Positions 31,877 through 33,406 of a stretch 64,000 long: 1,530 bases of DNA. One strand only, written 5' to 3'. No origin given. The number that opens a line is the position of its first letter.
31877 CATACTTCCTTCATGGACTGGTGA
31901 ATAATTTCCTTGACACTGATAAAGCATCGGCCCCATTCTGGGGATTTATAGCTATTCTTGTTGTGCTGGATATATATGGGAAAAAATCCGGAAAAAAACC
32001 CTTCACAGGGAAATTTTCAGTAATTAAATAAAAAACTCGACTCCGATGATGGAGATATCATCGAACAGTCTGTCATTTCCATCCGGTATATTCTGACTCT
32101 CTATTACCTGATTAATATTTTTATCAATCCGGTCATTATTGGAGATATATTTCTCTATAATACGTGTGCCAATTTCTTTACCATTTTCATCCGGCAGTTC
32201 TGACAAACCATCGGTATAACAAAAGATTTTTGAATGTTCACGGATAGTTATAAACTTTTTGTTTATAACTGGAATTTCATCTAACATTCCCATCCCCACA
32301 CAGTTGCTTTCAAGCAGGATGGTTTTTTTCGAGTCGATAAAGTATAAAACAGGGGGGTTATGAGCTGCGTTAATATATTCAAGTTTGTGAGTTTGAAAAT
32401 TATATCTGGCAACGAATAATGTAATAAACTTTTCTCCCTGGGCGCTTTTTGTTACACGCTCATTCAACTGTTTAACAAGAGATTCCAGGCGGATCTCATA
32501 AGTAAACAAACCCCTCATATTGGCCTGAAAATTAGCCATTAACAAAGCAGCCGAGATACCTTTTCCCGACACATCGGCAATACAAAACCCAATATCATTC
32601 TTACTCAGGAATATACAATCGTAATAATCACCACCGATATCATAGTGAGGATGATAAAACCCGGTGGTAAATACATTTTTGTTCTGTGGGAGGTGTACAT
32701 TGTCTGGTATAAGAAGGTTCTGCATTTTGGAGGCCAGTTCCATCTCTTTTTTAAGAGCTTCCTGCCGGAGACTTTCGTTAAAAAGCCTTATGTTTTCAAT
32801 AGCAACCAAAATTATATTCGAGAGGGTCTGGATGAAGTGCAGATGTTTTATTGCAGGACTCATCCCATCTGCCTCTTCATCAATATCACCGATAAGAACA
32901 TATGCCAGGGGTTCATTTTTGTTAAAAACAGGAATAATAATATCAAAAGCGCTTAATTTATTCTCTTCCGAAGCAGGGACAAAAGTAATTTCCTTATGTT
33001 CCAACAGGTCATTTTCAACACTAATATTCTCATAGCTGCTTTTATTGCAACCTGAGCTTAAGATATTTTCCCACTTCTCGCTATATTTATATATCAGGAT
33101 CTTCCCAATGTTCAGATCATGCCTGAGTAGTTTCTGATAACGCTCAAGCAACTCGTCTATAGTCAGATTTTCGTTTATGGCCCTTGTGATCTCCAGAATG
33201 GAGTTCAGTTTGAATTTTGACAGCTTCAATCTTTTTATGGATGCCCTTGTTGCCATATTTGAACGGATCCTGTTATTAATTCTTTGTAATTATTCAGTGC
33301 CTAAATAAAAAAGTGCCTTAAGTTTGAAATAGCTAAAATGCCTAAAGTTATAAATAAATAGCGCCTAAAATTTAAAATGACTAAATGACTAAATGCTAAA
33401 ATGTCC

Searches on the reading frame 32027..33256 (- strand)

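Call 50: search_protein_families(library=pfam, proteins=[window:32027-33256:-], max_evalue=0.001)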
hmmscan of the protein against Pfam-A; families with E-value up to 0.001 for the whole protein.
window:32027-33256:- (410 aa): 1 family
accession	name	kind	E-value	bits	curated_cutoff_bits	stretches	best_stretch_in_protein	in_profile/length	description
PF07228.17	SpoIIE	-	2.7e-34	119.3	25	1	220-408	3-191/192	Stage II sporulation protein E (SpoIIE)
